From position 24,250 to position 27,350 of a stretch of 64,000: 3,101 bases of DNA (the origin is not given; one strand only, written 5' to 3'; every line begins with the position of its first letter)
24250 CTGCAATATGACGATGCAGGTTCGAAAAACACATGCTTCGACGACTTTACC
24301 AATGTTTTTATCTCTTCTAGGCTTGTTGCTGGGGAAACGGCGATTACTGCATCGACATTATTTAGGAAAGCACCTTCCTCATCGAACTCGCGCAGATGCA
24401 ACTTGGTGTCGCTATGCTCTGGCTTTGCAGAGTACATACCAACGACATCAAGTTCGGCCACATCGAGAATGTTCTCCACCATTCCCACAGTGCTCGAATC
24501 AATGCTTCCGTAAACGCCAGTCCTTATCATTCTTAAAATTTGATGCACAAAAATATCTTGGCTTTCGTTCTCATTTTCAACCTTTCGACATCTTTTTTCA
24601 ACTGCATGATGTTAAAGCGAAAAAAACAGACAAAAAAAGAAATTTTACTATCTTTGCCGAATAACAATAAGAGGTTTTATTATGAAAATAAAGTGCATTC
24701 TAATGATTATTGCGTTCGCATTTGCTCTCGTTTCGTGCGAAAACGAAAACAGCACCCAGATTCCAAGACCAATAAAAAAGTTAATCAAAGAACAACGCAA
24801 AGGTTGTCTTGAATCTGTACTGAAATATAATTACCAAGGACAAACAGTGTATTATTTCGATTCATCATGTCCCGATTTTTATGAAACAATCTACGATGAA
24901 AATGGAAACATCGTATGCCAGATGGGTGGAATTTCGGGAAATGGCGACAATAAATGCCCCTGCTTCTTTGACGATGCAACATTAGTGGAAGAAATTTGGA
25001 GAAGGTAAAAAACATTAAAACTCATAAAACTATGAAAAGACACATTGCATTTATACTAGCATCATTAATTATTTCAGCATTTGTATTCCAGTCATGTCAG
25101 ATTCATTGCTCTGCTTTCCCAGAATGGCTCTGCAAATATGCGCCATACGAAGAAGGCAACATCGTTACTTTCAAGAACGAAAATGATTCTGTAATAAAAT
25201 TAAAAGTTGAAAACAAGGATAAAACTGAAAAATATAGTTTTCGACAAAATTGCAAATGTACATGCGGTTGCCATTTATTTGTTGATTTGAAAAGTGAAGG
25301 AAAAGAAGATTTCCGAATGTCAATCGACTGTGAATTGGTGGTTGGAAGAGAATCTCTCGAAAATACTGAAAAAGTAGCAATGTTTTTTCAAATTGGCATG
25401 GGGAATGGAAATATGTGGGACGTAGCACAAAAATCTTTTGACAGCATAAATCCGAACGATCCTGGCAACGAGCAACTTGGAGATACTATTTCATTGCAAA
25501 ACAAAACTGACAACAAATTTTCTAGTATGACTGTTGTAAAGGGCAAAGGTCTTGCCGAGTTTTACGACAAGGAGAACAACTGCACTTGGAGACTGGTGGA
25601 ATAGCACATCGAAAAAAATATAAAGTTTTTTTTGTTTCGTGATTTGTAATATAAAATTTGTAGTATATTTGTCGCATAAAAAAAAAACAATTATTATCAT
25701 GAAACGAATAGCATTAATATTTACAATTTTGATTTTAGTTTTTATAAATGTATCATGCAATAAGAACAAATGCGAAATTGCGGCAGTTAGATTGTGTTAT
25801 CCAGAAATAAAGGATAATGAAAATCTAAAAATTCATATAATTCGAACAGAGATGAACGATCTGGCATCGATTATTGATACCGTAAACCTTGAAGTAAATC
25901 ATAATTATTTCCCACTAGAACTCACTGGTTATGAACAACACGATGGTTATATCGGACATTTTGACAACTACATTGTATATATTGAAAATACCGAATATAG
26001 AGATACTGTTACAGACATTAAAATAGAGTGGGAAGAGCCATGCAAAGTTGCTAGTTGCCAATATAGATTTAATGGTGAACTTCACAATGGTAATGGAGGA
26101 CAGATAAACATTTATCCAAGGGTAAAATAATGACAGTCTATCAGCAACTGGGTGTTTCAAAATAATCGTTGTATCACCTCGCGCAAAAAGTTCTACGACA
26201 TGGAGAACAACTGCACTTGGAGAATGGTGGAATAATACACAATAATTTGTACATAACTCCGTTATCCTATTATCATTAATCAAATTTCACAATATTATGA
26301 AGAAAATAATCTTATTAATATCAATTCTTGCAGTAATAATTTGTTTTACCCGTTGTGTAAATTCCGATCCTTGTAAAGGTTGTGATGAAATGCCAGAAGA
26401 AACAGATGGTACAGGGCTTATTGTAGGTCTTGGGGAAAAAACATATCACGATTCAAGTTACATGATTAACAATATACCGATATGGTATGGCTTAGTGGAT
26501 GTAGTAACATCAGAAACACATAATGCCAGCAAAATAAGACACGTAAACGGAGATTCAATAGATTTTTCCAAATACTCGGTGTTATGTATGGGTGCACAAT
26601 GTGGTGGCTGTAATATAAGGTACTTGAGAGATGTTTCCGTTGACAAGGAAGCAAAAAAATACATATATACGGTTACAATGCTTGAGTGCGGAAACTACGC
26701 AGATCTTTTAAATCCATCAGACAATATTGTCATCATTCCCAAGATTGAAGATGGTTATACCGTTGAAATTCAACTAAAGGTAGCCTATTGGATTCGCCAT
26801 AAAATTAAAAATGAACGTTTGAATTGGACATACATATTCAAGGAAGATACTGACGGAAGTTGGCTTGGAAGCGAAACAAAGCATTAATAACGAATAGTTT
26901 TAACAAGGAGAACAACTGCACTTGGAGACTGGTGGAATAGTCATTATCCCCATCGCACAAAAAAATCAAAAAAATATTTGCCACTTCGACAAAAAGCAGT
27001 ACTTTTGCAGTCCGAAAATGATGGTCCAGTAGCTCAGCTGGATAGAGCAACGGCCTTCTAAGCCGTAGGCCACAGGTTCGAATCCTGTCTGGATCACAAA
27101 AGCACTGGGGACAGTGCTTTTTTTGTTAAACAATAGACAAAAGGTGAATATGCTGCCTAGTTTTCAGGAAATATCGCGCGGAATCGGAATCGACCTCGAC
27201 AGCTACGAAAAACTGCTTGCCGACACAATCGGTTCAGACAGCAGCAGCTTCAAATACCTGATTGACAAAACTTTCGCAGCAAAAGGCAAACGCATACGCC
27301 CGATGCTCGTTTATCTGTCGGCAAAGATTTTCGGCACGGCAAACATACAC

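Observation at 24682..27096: Cassette-like array: four unrelated small lipoprotein genes punctuated by three copies of a 40-45-bp direct repeat, next to tRNA-Arg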

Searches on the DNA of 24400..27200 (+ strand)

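Call 40: search_rna_families(source=window, start=24400, end=27200, threshold=evalue, max_evalue=1)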
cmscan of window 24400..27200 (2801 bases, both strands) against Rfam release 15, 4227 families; matches with E-value up to 1: 2.
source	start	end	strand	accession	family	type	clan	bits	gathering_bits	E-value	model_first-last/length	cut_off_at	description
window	27023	27096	+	RF00005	tRNA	Gene; tRNA;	CL00001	73.7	29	1.3e-15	1-71/71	no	tRNA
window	27030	27127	+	RF02435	SpF41_sRNA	Gene; sRNA;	-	32.1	52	0.018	1-105/105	no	Streptococcus sRNA SpF41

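Call 88: search_dna_similar(query=window:24682-27022:+, collection=plasmids, mode=distant, max_rows=5)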
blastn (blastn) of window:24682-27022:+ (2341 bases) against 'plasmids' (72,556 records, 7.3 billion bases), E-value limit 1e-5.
No match.

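Call 89: search_dna_similar(query=window:24682-27022:+, collection=phages, mode=distant, max_rows=5)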
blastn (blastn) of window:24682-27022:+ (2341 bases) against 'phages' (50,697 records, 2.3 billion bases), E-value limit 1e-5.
No match.

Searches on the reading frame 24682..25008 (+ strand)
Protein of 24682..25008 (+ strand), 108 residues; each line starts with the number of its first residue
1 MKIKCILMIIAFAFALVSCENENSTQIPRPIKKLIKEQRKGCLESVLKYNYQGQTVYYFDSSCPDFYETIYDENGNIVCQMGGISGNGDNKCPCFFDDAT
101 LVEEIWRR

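Call 7: search_protein_families(library=pfam, proteins=[window:24682-25008:+], max_evalue=1)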
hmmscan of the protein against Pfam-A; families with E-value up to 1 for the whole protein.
window:24682-25008:+ (108 aa): 2 families
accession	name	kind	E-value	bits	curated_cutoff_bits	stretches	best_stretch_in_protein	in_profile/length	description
PF22311.1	DUF6970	-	1.9e-24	85.7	27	1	34-107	3-77/78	Domain of unknown function (DUF6970)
PF00102.32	Y_phosphatase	-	0.0016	18.5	20.9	1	61-98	53-90/234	Protein-tyrosine phosphatase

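Call 52: search_protein_families(library=padloc, proteins=[window:24682-25008:+], max_evalue=1)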
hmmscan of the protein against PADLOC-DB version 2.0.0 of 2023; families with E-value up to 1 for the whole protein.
window:24682-25008:+ (108 aa): 0 families

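Call 53: search_protein_families(library=ncbifam, proteins=[window:24682-25008:+], max_evalue=1)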
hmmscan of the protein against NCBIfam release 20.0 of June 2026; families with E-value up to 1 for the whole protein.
window:24682-25008:+ (108 aa): 4 families
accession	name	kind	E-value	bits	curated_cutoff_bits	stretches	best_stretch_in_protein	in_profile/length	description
NF047408.1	SA0632_fam_LP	equivalog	0.026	14.2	70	1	2-39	2-39/68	SA0632 family lipoprotein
TIGR04313.1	aro_clust_Mycop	subfamily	0.048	13.3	40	1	3-38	7-45/296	aromatic motif membrane protein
NF033193.2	lipo_NDxxF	hypoth_equivalog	0.15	11.8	60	1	1-54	1-53/199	NDxxF motif lipoprotein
NF053773.1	BSAP5i_fam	equivalog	0.27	11.3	150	1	1-24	1-24/135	BSAP-5i family immunity protein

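Call 66: find_homologous_proteins(query=window:24682-25008:+, max_evalue=0.001)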
Query window:24682-25008:+ (108 aa): 2 proteins with E <= 0.001 among 4 candidates.
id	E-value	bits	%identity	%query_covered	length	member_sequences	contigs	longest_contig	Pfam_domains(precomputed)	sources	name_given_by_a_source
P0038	1.9e-69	249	100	100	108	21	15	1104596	PF22311.2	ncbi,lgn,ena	-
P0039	1.6e-59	217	88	100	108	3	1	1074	PF22311.2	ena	-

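Call 80: search_solved_structures(query=window:24682-25008:+, max_evalue=1)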
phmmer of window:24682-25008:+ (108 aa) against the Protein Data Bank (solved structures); distinct sequences matched with E-value up to 1: 5.
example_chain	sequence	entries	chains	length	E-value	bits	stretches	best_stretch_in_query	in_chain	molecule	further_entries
9md5_H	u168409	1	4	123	0.18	15.5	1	40-85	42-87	mAb 6-23.2 Heavy chain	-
2bb2_A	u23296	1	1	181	0.58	13.9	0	49-89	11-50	BETA B2-CRYSTALLIN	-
6iwd_A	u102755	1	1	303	0.71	13.6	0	16-59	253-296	Tyrosine-protein phosphatase non-receptor type 14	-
1blb_A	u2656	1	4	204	0.79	13.4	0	49-89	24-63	BETA B2-CRYSTALLIN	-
2bzl_A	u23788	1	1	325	0.86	13.3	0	16-59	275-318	TYROSINE-PROTEIN PHOSPHATASE, NON-RECEPTOR TYPE 14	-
